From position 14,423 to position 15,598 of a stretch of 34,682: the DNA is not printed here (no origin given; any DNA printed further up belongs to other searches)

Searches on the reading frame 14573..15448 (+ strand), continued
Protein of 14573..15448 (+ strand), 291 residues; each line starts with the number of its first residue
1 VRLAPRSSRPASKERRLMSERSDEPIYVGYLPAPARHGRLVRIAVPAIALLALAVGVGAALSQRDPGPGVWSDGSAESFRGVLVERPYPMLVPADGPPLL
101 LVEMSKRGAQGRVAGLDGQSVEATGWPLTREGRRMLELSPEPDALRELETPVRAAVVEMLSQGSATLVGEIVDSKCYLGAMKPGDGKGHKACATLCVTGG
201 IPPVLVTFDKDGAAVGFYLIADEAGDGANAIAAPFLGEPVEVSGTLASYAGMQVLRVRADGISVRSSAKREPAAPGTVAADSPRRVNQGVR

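Call 63: search_protein_families(library=pfam, proteins=[P0366, P0394, P0445, P0447, P0395], max_evalue=0.001)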
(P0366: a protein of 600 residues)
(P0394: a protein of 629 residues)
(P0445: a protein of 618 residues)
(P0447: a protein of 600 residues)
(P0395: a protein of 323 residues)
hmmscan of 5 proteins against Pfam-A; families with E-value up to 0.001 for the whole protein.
P0366 (600 aa): 5 families
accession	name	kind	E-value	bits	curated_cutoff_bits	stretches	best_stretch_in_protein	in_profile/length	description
PF00355.32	Rieske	-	1.7e-13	50.7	20.3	1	233-307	2-75/88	Rieske [2Fe-2S] domain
PF01794.25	Ferric_reduct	-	1.6e-12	48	28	1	57-181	2-120/121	Ferric reductase like transmembrane component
PF13806.12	Rieske_2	-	5.7e-08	33.1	27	1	233-329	2-103/104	Rieske-like [2Fe-2S] domain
PF22543.2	Rieske_4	-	1e-05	26.2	28.4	1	237-305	4-75/119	Soluble Rieske-type ferredoxin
PF19135.5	DUF5818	-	0.00026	20.9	27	0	442-461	25-44/57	Protein of unknown function (DUF5818)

P0394 (629 aa): 4 families
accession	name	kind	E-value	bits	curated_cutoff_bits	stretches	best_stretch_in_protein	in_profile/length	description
PF00355.32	Rieske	-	2.5e-15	56.6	20.3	1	237-322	2-87/88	Rieske [2Fe-2S] domain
PF01794.25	Ferric_reduct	-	3.9e-10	40.3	28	1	57-182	2-121/121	Ferric reductase like transmembrane component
PF13806.12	Rieske_2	-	6.7e-07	29.6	27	1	237-334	2-104/104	Rieske-like [2Fe-2S] domain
PF22543.2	Rieske_4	-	0.00013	22.6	28.4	1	252-304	14-70/119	Soluble Rieske-type ferredoxin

P0445 (618 aa): 3 families
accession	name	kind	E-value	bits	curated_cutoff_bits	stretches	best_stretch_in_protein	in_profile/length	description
PF00355.32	Rieske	-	4.4e-15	55.8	20.3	1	234-320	1-87/88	Rieske [2Fe-2S] domain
PF01794.25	Ferric_reduct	-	7.7e-10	39.3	28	1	55-180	1-120/121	Ferric reductase like transmembrane component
PF13806.12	Rieske_2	-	9.6e-08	32.4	27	1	234-331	1-103/104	Rieske-like [2Fe-2S] domain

P0447 (600 aa): 4 families
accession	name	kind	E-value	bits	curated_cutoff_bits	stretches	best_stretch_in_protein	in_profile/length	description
PF00355.32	Rieske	-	1.1e-16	60.9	20.3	1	231-304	2-74/88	Rieske [2Fe-2S] domain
PF01794.25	Ferric_reduct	-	2.5e-13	50.6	28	1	56-181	1-120/121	Ferric reductase like transmembrane component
PF13806.12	Rieske_2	-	1.5e-09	38.1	27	1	231-328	2-104/104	Rieske-like [2Fe-2S] domain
PF22543.2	Rieske_4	-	4.1e-06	27.5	28.4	1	252-299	20-71/119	Soluble Rieske-type ferredoxin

P0395 (323 aa): 0 families
